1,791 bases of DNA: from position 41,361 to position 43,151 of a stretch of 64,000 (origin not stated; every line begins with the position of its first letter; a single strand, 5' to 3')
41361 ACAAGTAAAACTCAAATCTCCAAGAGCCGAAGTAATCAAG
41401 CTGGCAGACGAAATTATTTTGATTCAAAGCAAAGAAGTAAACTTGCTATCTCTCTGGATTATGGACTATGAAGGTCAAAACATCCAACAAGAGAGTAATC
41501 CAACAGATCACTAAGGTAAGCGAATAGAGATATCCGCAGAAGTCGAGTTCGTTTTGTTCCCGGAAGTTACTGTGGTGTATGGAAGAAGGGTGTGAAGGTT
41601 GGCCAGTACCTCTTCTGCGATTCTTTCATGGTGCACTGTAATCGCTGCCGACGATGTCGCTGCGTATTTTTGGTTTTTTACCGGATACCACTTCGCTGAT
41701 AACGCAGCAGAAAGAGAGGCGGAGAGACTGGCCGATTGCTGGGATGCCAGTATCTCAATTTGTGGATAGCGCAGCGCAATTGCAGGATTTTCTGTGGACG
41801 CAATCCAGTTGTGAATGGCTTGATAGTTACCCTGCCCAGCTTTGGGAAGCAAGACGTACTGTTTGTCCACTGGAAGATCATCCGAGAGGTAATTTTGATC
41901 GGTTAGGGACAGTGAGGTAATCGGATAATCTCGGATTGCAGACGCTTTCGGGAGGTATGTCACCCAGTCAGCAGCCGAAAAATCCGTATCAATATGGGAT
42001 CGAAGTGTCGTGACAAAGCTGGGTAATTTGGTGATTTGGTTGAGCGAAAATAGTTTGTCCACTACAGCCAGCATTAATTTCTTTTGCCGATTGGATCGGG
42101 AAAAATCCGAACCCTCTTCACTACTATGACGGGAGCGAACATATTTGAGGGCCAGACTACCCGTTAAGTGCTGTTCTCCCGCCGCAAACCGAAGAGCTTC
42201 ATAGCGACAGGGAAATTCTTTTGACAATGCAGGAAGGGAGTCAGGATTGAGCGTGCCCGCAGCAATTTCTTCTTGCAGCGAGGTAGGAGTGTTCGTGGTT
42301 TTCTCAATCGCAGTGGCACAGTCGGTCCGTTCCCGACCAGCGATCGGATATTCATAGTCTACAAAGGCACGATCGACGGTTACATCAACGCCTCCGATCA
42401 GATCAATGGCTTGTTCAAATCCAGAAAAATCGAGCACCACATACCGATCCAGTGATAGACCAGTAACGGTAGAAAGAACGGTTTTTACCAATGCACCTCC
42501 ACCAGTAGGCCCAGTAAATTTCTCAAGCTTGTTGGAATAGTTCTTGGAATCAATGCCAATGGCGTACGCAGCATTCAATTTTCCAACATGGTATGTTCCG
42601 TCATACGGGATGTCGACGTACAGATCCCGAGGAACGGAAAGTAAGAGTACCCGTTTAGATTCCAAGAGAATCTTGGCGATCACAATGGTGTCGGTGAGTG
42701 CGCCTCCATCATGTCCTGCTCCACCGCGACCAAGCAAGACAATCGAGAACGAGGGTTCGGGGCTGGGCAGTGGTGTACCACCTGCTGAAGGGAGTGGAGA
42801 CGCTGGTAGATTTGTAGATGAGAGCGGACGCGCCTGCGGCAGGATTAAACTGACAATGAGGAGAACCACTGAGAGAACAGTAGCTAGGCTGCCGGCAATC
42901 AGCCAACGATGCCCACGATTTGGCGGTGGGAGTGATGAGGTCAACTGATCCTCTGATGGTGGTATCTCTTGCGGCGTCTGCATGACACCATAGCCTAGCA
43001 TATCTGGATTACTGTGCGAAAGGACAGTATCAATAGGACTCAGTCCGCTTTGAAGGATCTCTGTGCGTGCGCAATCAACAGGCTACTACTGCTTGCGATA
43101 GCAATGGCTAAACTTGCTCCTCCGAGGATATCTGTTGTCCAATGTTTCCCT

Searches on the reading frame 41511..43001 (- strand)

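Call 59: search_protein_families(library=pfam, proteins=[window:41511-43001:-], max_evalue=0.00001)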
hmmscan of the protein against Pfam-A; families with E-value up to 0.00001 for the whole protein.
window:41511-43001:- (496 aa): 1 family
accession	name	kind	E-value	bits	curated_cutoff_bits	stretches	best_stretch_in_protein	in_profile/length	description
PF03816.19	LytR_cpsA_psr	-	8e-33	114.2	24.6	1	103-317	2-148/150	LytR_cpsA_psr family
